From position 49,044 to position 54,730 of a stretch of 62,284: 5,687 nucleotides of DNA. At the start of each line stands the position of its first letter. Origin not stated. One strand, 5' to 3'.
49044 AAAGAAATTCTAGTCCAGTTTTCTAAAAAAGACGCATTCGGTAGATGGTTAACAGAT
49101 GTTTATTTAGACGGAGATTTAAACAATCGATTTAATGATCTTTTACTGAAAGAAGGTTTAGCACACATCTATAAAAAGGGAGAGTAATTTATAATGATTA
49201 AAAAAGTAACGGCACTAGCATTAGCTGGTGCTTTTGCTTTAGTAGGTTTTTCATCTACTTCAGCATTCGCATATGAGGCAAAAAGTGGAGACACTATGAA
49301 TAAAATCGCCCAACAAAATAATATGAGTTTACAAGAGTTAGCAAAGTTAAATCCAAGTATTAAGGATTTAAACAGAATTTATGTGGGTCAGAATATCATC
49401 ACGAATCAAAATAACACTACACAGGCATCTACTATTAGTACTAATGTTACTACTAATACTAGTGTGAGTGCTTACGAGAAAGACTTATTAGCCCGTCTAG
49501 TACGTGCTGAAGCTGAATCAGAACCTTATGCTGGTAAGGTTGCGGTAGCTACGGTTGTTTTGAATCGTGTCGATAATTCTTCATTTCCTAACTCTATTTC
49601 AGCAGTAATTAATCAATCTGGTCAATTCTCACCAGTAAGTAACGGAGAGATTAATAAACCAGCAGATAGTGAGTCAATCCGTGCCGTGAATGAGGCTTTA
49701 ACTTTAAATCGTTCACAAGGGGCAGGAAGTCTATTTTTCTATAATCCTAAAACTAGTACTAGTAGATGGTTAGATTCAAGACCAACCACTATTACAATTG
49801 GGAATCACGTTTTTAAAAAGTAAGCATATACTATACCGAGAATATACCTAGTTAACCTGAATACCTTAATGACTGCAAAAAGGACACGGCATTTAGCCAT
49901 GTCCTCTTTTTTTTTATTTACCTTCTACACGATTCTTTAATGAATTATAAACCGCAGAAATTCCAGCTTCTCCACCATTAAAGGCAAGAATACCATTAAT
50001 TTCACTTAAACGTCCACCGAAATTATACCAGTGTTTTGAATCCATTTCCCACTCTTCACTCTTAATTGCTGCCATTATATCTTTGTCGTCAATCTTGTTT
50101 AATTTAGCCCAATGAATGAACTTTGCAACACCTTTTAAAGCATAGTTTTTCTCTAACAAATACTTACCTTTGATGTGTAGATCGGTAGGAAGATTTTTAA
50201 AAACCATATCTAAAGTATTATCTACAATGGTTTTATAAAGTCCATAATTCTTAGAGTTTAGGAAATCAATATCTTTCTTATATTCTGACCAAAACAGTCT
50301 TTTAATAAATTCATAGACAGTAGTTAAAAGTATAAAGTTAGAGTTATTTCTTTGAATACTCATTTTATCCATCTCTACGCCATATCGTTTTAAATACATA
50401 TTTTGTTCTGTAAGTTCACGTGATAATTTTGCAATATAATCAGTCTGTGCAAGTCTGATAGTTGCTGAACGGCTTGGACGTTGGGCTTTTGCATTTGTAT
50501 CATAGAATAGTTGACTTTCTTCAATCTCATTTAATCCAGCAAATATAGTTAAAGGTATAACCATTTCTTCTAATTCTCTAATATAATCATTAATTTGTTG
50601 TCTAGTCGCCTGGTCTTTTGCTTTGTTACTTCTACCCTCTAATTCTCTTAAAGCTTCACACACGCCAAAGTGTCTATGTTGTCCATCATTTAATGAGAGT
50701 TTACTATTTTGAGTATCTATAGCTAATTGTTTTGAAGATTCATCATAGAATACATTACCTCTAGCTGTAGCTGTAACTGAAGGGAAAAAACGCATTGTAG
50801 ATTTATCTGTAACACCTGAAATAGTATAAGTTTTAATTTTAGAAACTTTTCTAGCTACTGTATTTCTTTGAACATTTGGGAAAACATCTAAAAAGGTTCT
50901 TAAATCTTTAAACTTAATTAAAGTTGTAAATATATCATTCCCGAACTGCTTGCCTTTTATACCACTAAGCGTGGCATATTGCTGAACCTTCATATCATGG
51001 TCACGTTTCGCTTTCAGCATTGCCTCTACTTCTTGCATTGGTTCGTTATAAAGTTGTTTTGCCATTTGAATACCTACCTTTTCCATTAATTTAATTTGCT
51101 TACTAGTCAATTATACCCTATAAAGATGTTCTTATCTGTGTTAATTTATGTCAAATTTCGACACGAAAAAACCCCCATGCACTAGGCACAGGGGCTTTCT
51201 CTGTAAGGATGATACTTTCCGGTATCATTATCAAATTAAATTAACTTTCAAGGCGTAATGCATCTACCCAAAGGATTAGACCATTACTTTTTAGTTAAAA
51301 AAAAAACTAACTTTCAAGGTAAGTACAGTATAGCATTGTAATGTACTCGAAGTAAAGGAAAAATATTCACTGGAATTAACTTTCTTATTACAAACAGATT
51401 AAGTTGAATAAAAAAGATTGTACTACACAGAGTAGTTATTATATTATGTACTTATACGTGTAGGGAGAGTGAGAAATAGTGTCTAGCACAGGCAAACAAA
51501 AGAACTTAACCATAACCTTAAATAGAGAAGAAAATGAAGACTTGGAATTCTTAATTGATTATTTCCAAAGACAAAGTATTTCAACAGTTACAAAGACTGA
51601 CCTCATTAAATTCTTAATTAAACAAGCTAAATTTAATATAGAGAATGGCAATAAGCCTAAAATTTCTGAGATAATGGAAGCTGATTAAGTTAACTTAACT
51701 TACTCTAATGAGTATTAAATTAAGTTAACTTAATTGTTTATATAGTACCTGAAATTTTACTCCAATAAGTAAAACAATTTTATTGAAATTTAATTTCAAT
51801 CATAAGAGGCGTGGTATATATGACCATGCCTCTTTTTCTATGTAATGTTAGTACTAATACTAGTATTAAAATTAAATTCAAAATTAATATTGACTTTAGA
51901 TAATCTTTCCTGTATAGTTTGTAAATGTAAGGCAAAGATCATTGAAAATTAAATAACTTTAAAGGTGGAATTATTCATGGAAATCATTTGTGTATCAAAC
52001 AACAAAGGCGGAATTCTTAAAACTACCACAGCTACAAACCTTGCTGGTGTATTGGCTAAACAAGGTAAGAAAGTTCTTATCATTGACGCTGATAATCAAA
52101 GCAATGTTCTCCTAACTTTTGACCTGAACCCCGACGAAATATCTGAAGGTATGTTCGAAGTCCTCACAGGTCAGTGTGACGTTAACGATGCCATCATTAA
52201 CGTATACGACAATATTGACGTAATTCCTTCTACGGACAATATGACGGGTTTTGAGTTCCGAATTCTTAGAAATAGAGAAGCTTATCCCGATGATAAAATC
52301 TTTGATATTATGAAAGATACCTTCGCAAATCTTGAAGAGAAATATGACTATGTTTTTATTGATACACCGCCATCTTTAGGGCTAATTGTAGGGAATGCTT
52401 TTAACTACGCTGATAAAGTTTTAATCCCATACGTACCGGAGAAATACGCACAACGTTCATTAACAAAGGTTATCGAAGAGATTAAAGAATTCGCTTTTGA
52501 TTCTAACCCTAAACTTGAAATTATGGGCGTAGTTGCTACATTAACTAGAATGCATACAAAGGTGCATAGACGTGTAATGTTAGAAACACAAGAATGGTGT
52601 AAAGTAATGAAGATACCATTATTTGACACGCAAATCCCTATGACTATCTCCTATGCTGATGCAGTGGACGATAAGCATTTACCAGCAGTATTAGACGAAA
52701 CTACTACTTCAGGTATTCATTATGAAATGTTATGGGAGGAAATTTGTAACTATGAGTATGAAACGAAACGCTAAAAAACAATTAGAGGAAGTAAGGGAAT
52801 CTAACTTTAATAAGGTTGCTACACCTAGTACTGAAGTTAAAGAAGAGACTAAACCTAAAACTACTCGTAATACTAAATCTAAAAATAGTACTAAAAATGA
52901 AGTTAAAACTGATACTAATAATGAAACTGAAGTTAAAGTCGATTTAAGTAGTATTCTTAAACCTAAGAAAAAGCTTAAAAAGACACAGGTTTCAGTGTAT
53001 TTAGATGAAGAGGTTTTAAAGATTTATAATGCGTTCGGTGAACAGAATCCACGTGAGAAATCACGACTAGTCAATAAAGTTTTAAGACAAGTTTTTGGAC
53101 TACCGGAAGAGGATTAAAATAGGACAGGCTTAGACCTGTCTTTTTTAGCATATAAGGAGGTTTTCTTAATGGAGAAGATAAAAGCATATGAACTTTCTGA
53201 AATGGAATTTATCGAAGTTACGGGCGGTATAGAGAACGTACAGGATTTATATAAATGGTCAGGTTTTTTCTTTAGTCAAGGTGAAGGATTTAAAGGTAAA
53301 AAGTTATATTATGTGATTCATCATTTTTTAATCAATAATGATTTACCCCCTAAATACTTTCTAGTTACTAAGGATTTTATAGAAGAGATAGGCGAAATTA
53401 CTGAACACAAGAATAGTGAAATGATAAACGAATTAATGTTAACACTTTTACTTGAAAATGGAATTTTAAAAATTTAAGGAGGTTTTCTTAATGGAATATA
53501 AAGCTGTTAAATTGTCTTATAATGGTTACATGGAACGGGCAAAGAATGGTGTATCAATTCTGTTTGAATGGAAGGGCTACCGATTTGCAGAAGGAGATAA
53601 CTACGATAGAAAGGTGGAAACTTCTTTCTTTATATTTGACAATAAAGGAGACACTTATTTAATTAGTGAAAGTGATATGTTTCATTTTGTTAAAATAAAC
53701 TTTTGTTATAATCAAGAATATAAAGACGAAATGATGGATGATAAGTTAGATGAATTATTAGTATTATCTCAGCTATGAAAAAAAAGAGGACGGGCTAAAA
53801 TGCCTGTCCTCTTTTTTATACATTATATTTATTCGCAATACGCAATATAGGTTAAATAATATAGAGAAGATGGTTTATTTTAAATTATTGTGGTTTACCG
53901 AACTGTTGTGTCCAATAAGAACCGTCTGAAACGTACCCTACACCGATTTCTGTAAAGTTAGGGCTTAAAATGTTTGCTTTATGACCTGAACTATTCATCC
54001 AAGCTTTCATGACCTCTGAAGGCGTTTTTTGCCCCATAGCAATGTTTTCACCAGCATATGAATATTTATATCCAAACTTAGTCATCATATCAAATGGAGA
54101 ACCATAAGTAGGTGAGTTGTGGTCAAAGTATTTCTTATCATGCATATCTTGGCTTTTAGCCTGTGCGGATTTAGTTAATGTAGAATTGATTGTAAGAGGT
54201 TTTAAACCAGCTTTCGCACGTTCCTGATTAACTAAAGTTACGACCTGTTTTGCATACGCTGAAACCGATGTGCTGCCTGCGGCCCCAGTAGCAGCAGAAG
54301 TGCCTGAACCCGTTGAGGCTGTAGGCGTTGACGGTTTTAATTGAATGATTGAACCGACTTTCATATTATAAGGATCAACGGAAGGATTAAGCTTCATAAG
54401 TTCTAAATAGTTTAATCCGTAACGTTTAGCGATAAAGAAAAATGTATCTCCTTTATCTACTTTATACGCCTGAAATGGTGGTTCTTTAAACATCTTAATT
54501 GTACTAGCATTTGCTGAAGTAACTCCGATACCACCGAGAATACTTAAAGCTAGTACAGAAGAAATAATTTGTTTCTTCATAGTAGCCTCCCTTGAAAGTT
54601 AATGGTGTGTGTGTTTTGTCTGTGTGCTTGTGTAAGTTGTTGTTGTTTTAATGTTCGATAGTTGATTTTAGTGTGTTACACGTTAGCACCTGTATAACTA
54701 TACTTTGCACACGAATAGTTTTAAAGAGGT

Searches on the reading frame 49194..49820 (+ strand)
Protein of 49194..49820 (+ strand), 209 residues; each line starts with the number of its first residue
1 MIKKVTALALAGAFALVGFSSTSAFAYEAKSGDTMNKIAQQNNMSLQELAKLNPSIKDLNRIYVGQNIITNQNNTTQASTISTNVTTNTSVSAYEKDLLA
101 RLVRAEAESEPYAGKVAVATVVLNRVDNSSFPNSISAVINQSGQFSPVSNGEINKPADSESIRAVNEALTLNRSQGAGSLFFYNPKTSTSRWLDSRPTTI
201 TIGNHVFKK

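Call 12: search_protein_families(library=phrogs, proteins=[window:49194-49820:+], max_evalue=0.001)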
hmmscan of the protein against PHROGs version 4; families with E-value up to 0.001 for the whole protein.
window:49194-49820:+ (209 aa): 14 families
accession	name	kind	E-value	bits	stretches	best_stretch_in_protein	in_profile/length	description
phrog_14642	-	lysis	1.8e-82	277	1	3-209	2-215/215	endolysin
phrog_33758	-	unknown function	5.5e-15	56.5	1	21-86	17-82/173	-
phrog_938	-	lysis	2.7e-14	52.2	1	72-208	29-170/2185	endolysin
phrog_17417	-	unknown function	1.1e-13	52.3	1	72-182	58-168/192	-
phrog_4602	-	other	1.2e-10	42.7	1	19-141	29-152/220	transglycosylase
phrog_7348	-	lysis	1.7e-09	36.2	1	19-99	2099-2178/2564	endolysin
phrog_15649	-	lysis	3.6e-08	32.9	1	84-152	219-287/1079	endolysin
phrog_16914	-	moron, auxiliary metabolic gene and host takeover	1.1e-07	32.8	1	2-76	2-75/200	sporulation protein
phrog_291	-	lysis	8.9e-07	29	1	21-85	426-489/509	endolysin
phrog_18750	-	unknown function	2.1e-06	28.6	1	71-208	116-246/251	-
phrog_20780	-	unknown function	7.9e-06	27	1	24-68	72-115/117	-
phrog_12490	-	lysis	1.4e-05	24.8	1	80-161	624-704/870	endolysin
phrog_2588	-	unknown function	5.1e-05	22.9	1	65-174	554-675/915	-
phrog_30550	-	unknown function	0.00012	22.8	1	93-166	86-159/220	-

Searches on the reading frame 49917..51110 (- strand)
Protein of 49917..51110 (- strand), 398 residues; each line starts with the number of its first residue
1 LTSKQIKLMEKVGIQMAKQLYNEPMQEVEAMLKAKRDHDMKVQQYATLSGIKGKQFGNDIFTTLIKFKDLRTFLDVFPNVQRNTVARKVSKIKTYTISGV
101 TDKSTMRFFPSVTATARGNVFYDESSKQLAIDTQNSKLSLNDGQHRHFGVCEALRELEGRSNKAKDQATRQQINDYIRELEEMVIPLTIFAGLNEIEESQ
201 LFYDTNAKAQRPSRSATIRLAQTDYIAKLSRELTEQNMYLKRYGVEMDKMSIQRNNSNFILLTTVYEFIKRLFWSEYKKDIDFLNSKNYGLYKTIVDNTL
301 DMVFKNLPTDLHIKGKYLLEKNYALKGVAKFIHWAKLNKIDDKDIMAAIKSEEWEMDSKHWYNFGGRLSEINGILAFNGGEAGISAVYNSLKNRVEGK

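Call 12: search_protein_families(library=phrogs, proteins=[window:49917-51110:-], max_evalue=0.001)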
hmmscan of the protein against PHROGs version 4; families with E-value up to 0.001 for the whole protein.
window:49917-51110:- (398 aa): 0 families

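Call 76: search_protein_families(library=ncbifam, proteins=[window:49917-51110:-], max_evalue=0.01)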
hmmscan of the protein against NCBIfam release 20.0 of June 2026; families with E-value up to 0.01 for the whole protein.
window:49917-51110:- (398 aa): 2 families
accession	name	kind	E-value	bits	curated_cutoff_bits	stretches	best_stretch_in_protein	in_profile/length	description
TIGR03187.1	DGQHR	domain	4.9e-21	75.7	58.85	1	51-329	2-269/276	DGQHR domain-containing protein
TIGR03233.1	DNA_S_dndB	equivalog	8.6e-12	44.8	328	1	80-284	45-231/355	DNA sulfur modification protein DndB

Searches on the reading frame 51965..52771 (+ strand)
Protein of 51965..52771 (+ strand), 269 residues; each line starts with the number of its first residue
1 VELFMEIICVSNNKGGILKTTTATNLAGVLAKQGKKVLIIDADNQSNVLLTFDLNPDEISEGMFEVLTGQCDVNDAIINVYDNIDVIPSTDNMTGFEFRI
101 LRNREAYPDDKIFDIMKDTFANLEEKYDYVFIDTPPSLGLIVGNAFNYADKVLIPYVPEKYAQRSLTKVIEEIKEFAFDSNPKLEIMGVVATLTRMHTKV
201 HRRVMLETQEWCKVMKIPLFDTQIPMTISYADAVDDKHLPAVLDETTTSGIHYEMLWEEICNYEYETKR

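Call 12: search_protein_families(library=phrogs, proteins=[window:51965-52771:+], max_evalue=0.001)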
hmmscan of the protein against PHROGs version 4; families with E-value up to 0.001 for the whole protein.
window:51965-52771:+ (269 aa): 2 families
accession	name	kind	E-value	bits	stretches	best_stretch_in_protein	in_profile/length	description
phrog_164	-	DNA, RNA and nucleotide metabolism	3.6e-52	179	1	5-262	224-471/500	ParA-like partition protein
phrog_19408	-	unknown function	1.5e-07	31.1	1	7-140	528-649/721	-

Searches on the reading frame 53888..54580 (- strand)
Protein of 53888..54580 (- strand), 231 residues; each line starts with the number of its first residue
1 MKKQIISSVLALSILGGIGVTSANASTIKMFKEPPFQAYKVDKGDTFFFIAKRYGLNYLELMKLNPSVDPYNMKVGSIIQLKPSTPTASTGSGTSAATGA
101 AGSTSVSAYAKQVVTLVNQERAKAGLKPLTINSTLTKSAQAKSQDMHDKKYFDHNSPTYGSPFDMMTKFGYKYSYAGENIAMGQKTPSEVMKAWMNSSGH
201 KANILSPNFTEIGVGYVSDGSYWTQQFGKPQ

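Call 12: search_protein_families(library=phrogs, proteins=[window:53888-54580:-], max_evalue=0.001)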
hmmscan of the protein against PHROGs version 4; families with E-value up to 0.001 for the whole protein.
window:53888-54580:- (231 aa): 6 families
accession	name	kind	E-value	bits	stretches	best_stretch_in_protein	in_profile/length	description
phrog_16914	-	moron, auxiliary metabolic gene and host takeover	1e-48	166.7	1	96-227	63-197/200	sporulation protein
phrog_380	-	lysis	1.3e-08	35.3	1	34-125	181-277/309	endolysin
phrog_28394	-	unknown function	3.5e-08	34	1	16-119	44-151/303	-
phrog_4602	-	other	8.4e-05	23.6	1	1-115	1-109/220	transglycosylase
phrog_7348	-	lysis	0.00021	19.3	1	35-90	2103-2158/2564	endolysin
phrog_2742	-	lysis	0.00028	21.4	1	33-87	262-316/318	endolysin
